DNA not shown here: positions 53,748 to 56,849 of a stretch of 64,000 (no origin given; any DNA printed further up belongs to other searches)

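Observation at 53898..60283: Predicted exported glycogen-synthase-like GT5 with an unknown C-terminal domain, next to a beta-propeller/PLC-type phosphoesterase and an MBL hydrolase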

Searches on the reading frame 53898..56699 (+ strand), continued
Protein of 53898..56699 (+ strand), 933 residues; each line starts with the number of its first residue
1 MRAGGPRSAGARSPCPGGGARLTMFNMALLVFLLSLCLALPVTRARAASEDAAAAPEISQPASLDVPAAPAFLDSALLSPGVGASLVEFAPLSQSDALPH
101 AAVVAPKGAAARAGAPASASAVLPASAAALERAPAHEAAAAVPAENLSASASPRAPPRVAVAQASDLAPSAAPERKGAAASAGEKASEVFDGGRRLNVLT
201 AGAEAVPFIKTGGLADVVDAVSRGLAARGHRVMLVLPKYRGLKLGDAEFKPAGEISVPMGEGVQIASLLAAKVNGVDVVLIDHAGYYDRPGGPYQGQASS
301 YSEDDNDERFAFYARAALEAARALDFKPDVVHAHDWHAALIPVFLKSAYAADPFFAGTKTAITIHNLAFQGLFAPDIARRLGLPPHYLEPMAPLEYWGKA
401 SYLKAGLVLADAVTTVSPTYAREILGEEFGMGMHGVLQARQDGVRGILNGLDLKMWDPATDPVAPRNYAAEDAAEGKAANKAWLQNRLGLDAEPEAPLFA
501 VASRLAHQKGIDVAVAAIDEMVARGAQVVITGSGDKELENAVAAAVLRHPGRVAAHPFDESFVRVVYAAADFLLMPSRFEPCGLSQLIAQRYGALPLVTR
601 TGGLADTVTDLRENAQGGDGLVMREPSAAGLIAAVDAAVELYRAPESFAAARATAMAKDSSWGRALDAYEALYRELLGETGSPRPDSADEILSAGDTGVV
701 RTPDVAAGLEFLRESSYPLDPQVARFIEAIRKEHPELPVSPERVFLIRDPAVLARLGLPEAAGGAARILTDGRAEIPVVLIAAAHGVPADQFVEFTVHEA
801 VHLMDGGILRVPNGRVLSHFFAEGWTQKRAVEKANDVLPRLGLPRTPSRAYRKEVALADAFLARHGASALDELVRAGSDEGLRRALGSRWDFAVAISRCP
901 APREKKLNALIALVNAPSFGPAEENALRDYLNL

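Call 40: search_protein_families(library=pfam, proteins=[P0069, P0111, P0106, P0044, P0053, P0114, L020:6150-7733:+, L020:14313-15374:+, L020:7857-9995:+, L020:11905-14313:+], max_evalue=0.01)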
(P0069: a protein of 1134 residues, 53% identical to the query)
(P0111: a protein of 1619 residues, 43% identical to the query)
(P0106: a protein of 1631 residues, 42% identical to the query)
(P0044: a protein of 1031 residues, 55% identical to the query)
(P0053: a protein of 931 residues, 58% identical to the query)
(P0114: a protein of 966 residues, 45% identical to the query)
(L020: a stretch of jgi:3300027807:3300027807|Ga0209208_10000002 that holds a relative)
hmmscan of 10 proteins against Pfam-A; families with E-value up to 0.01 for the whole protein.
P0069 (1134 aa): 10 families
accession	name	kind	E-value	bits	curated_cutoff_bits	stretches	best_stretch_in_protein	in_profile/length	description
PF08323.17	Glyco_transf_5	-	6.4e-72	242.5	22.7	1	642-883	1-238/239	Starch synthase catalytic domain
PF00128.31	Alpha-amylase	-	6.5e-42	144.7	22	1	93-433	5-358/446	Alpha amylase, catalytic domain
PF00534.26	Glycos_transf_1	-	2e-14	54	26.4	1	939-1085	13-155/172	Glycosyl transferases group 1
PF13692.12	Glyco_trans_1_4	-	3.7e-13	50.4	27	1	942-1058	2-118/142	Glycosyl transferases group 1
PF13439.12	Glyco_transf_4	-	4.5e-11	43.5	28.5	1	657-870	2-150/170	Glycosyltransferase Family 4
PF13579.12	Glyco_trans_4_4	-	1.8e-07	32.1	29.7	1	657-871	1-145/158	Glycosyl transferase 4-like domain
PF20706.3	GT4-conflict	-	2.2e-06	27.3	26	1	948-1045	204-309/385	Family 4 Glycosyltransferase in conflict systems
PF10438.15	Cyc-maltodext_C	-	0.0044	17.5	22.2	1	510-544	9-43/76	Cyclo-malto-dextrinase C-terminal domain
PF11941.14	DUF3459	-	0.0079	17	22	0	482-554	3-70/90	Domain of unknown function (DUF3459)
PF16657.11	Malt_amylase_C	-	0.0088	16.5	27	0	509-537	11-39/75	Maltogenic Amylase, C-terminal domain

P0111 (1619 aa): 6 families
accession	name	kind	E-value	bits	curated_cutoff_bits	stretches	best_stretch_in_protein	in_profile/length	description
PF08323.17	Glyco_transf_5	-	1.1e-79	268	22.7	1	1138-1376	1-238/239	Starch synthase catalytic domain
PF00534.26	Glycos_transf_1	-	2.2e-18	66.8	26.4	1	1430-1587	12-166/172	Glycosyl transferases group 1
PF13692.12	Glyco_trans_1_4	-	1.6e-15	58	27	1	1436-1578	4-141/142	Glycosyl transferases group 1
PF00128.31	Alpha-amylase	-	2.3e-08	34.1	22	1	317-677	25-358/446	Alpha amylase, catalytic domain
PF20706.3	GT4-conflict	-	4.2e-08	33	26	1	1433-1605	197-383/385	Family 4 Glycosyltransferase in conflict systems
PF13439.12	Glyco_transf_4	-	1.8e-05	25.3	28.5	1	1194-1363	37-149/170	Glycosyltransferase Family 4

P0106 (1631 aa): 7 families
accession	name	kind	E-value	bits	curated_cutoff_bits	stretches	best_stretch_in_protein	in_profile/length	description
PF08323.17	Glyco_transf_5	-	1.5e-87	293.7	22.7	1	1150-1387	1-238/239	Starch synthase catalytic domain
PF00534.26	Glycos_transf_1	-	1.4e-15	57.7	26.4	1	1445-1597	16-165/172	Glycosyl transferases group 1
PF13692.12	Glyco_trans_1_4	-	2.3e-12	47.8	27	1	1445-1586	2-138/142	Glycosyl transferases group 1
PF00128.31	Alpha-amylase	-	2.5e-07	30.7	22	1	309-670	24-358/446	Alpha amylase, catalytic domain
PF13579.12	Glyco_trans_4_4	-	1.1e-05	26.3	29.7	1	1165-1299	1-93/158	Glycosyl transferase 4-like domain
PF20706.3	GT4-conflict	-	0.00015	21.3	26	1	1444-1616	197-383/385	Family 4 Glycosyltransferase in conflict systems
PF13439.12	Glyco_transf_4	-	0.001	19.6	28.5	1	1165-1318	2-107/170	Glycosyltransferase Family 4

P0044 (1031 aa): 6 families
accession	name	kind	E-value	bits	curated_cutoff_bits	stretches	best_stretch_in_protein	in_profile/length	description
PF08323.17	Glyco_transf_5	-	2.8e-68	230.6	22.7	1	138-383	1-238/239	Starch synthase catalytic domain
PF00534.26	Glycos_transf_1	-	4.3e-12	46.4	26.4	1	438-585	13-158/172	Glycosyl transferases group 1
PF13579.12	Glyco_trans_4_4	-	2.6e-11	44.5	29.7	1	153-370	1-144/158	Glycosyl transferase 4-like domain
PF13692.12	Glyco_trans_1_4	-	4.6e-11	43.6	27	1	441-572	2-129/142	Glycosyl transferases group 1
PF13439.12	Glyco_transf_4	-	5.4e-11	43.3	28.5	2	257-370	52-150/170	Glycosyltransferase Family 4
PF20706.3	GT4-conflict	-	2.5e-06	27.2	26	1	439-555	196-323/385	Family 4 Glycosyltransferase in conflict systems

P0053 (931 aa): 6 families
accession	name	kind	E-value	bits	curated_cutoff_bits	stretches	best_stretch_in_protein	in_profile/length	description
PF08323.17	Glyco_transf_5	-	1.6e-68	231.4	22.7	1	160-408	2-238/239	Starch synthase catalytic domain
PF00534.26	Glycos_transf_1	-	3.5e-12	46.6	26.4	1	465-605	14-152/172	Glycosyl transferases group 1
PF13439.12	Glyco_transf_4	-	1.7e-11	44.9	28.5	2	280-395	54-150/170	Glycosyltransferase Family 4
PF13692.12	Glyco_trans_1_4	-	1.8e-11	44.9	27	1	467-606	2-137/142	Glycosyl transferases group 1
PF13579.12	Glyco_trans_4_4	-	1.1e-08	36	29.7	1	174-394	1-143/158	Glycosyl transferase 4-like domain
PF20706.3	GT4-conflict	-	1.2e-06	28.3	26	1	466-632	197-378/385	Family 4 Glycosyltransferase in conflict systems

P0114 (966 aa): 6 families
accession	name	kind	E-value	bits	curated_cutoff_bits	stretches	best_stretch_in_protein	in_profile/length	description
PF08323.17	Glyco_transf_5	-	1.1e-84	284.3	22.7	1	484-722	1-238/239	Starch synthase catalytic domain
PF00534.26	Glycos_transf_1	-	1.4e-14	54.4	26.4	1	780-926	16-159/172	Glycosyl transferases group 1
PF13692.12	Glyco_trans_1_4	-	5.2e-12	46.7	27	1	784-924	6-141/142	Glycosyl transferases group 1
PF13579.12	Glyco_trans_4_4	-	8.4e-09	36.4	29.7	1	499-651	1-103/158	Glycosyl transferase 4-like domain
PF20706.3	GT4-conflict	-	1.1e-05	25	26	1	783-952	201-383/385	Family 4 Glycosyltransferase in conflict systems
PF13439.12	Glyco_transf_4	-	0.00025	21.6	28.5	1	499-661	2-109/170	Glycosyltransferase Family 4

L020:6150-7733:+ (527 aa): 0 families

L020:14313-15374:+ (353 aa): 0 families

L020:7857-9995:+ (712 aa): 1 family
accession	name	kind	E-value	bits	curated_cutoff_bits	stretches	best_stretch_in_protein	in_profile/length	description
PF00128.31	Alpha-amylase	-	2.1e-42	146.3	22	1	215-554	6-358/446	Alpha amylase, catalytic domain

L020:11905-14313:+ (802 aa): 4 families
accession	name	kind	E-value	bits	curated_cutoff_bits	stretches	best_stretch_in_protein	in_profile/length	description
PF00128.31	Alpha-amylase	-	5.6e-52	177.9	22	1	15-386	3-358/446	Alpha amylase, catalytic domain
PF09985.14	Glucodextran_C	-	2e-11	44.3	22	1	604-799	5-203/228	C-terminal binding-module, SLH-like, of glucodextranase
PF11941.14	DUF3459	-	3.3e-05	24.6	22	1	407-495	2-89/90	Domain of unknown function (DUF3459)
PF16657.11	Malt_amylase_C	-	0.0032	18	27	0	429-495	7-75/75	Maltogenic Amylase, C-terminal domain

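Call 60: find_encoding_contigs(protein=P0069, flank=10000, max_places=1)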
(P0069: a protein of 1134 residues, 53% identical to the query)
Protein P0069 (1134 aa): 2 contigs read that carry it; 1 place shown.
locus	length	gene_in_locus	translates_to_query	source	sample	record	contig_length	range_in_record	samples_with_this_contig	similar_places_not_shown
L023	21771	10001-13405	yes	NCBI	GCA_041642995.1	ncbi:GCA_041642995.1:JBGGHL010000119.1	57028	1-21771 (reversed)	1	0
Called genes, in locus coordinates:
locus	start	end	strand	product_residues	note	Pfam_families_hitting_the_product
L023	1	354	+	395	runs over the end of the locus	-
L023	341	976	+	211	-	PF06559:DCD_N, PF22769:DCD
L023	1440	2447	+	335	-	PF02805:Ada_Zn_binding, PF00165:HTH_AraC (weak), PF12833:HTH_18, PF01035:DNA_binding_1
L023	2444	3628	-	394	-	PF07690:MFS_1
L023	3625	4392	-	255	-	PF01980:TrmO_N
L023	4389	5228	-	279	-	PF12146:Hydrolase_4 (weak)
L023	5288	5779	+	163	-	PF00293:NUDIX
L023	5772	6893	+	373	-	PF22020:RlmL_1st, PF01170:UPF0020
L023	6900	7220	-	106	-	-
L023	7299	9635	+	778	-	PF00270:DEAD, PF00271:Helicase_C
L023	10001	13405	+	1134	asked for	PF00128:Alpha-amylase, PF08323:Glyco_transf_5, PF13439:Glyco_transf_4, PF13579:Glyco_trans_4_4, PF20706:GT4-conflict (faint), PF00534:Glycos_transf_1, PF13692:Glyco_trans_1_4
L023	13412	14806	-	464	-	PF07992:Pyr_redox_2 (weak), PF13450:NAD_binding_8 (weak)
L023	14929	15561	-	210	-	PF00535:Glycos_transf_2, PF13641:Glyco_tranf_2_3 (weak)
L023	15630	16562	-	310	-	PF01073:3Beta_HSD (weak), PF01370:Epimerase, PF02719:Polysacc_synt_2 (faint), PF04321:RmlD_sub_bind, PF07993:NAD_binding_4 (faint), PF16363:GDP_Man_Dehyd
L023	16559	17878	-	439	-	PF03721:UDPG_MGDP_dh_N, PF00984:UDPG_MGDP_dh, PF03720:UDPG_MGDP_dh_C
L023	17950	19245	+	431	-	PF03446:NAD_binding_2, PF03721:UDPG_MGDP_dh_N, PF00984:UDPG_MGDP_dh, PF03720:UDPG_MGDP_dh_C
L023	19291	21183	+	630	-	PF13188:PAS_8 (weak), PF00512:HisKA, PF02518:HATPase_c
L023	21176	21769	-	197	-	?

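Call 61: find_encoding_contigs(protein=P0044, flank=10000, max_places=1)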
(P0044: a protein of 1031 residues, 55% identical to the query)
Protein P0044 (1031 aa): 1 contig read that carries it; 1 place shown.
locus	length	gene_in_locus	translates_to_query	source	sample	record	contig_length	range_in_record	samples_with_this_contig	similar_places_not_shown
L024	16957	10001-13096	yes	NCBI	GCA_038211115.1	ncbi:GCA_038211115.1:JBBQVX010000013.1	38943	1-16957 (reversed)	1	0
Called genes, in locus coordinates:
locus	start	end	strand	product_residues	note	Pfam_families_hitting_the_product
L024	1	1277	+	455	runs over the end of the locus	PF13231:PMT_2 (weak), PF13431:TPR_17 (faint)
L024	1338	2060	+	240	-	PF18912:DZR_2, PF00156:Pribosyltran (weak)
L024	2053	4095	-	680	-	-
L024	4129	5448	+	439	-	PF03721:UDPG_MGDP_dh_N, PF00984:UDPG_MGDP_dh, PF03720:UDPG_MGDP_dh_C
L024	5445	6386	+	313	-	PF01073:3Beta_HSD, PF01370:Epimerase, PF02719:Polysacc_synt_2 (faint), PF04321:RmlD_sub_bind, PF07993:NAD_binding_4 (faint), PF16363:GDP_Man_Dehyd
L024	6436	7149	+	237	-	PF00535:Glycos_transf_2, PF13641:Glyco_tranf_2_3 (weak)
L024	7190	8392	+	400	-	-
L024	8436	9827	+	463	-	PF07992:Pyr_redox_2 (weak), PF13450:NAD_binding_8 (weak)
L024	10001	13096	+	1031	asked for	PF08323:Glyco_transf_5, PF13579:Glyco_trans_4_4, PF20706:GT4-conflict (faint), PF13439:Glyco_transf_4 (weak), PF00534:Glycos_transf_1, PF13692:Glyco_trans_1_4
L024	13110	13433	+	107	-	-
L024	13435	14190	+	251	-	PF01980:TrmO_N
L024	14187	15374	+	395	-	PF07690:MFS_1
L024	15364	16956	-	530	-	?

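Call 66: search_protein_families(library=ncbifam, proteins=[L020:7857-9995:+, L020:11905-14313:+, L020:6150-7733:+, L020:14313-15374:+, L021:11934-13508:+, L006:17712-19541:-], max_evalue=0.01)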
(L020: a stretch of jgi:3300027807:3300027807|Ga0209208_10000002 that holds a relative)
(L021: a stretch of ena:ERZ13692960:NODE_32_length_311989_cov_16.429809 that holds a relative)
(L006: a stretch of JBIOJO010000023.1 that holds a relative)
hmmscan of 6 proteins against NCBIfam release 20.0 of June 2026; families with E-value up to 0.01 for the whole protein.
L020:7857-9995:+ (712 aa): 40 families (the best 25 are shown)
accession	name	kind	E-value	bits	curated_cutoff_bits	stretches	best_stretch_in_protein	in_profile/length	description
NF008051.0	PRK10785.1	equivalog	4.9e-28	97.7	568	2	223-413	162-337/607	maltodextrin glucosidase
NF007060.0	PRK09505.2-5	equivalog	1.8e-27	95.7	790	2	196-315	184-323/690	alpha-amylase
NF041090.1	Cyc-maltodext_AglB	equivalog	3.9e-25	88.6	540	1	235-705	60-454/470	cyclomaltodextrinase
TIGR02403.1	trehalose_treC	equivalog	6.2e-23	81.3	799.05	1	231-413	18-195/544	alpha,alpha-phosphotrehalase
NF006970.0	PRK09441.1-3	equivalog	9.5e-23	80.6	516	1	281-545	109-352/466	alpha-amylase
NF041321.1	Alpha-amyl_MalA_Halo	equivalog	1.5e-22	79.8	875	2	240-345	282-385/666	alpha-amylase MalA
NF007051.0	PRK09505.1-1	equivalog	1.6e-22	79.3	864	1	191-315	183-327/686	alpha-amylase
NF007058.0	PRK09505.2-3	equivalog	5.5e-22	77.7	897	2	186-315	190-338/742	alpha-amylase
TIGR02402.1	trehalose_TreZ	equivalog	8.9e-22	77.1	538.8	2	235-320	107-192/545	malto-oligosyltrehalose trehalohydrolase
NF007052.0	PRK09505.1-2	equivalog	1e-21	76.8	749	1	193-316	176-318/677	alpha-amylase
NF008183.0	PRK10933.1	subfamily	2.4e-21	76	535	1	233-415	26-204/551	alpha,alpha-phosphotrehalase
TIGR02456.1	treS_nterm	equivalog_domain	2e-20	72.8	678.35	1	235-414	23-200/539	maltose alpha-D-glucosyltransferase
NF007059.0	PRK09505.2-4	equivalog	2e-20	72.6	865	1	176-315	159-317/683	alpha-amylase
NF007053.0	PRK09505.1-3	equivalog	2.9e-20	72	1269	1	188-315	173-319/687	alpha-amylase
NF007054.0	PRK09505.1-4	equivalog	4.9e-19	68.1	1385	1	193-316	176-318/676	alpha-amylase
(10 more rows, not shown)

L020:11905-14313:+ (802 aa): 36 families (the best 25 are shown)
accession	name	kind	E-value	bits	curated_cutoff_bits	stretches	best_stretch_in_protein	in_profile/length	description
NF007051.0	PRK09505.1-1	equivalog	1.6e-38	132.2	864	2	10-130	200-327/686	alpha-amylase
NF007060.0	PRK09505.2-5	equivalog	2.7e-33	114.9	790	1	5-130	191-323/690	alpha-amylase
NF007058.0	PRK09505.2-3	equivalog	3.4e-31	108.1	897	1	5-130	206-338/742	alpha-amylase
NF007053.0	PRK09505.1-3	equivalog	9.8e-31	106.6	1269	1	5-130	187-319/687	alpha-amylase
NF051899.1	BetGalacBglAAgro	equivalog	7.1e-30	103.9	900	2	38-131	18-103/537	beta-galactosidase BglA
NF007052.0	PRK09505.1-2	equivalog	1.2e-29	103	749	1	5-131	185-318/677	alpha-amylase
NF041090.1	Cyc-maltodext_AglB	equivalog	2.5e-29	102.4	540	1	36-459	53-409/470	cyclomaltodextrinase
NF008051.0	PRK10785.1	equivalog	2.9e-29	101.7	568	2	37-131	168-253/607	maltodextrin glucosidase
NF007059.0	PRK09505.2-4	equivalog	1.4e-28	99.6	865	1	5-131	185-318/683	alpha-amylase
TIGR02456.1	treS_nterm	equivalog_domain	3.7e-28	98.4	678.35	1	41-243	21-202/539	maltose alpha-D-glucosyltransferase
NF007057.0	PRK09505.2-2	equivalog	4.5e-27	94.5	931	1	5-131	195-328/694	alpha-amylase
NF007054.0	PRK09505.1-4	equivalog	7.1e-26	90.7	1385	1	6-131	186-318/676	alpha-amylase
NF041321.1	Alpha-amyl_MalA_Halo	equivalog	1.5e-23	83.1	875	2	43-130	277-356/666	alpha-amylase MalA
NF007055.0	PRK09505.1-6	equivalog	2.1e-23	82.5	1458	1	5-131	184-317/675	alpha-amylase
TIGR02403.1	trehalose_treC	equivalog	1.9e-22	79.7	799.05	1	37-130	16-101/544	alpha,alpha-phosphotrehalase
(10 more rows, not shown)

L020:6150-7733:+ (527 aa): 0 families

L020:14313-15374:+ (353 aa): 0 families

L021:11934-13508:+ (524 aa): 0 families

L006:17712-19541:- (609 aa): 0 families
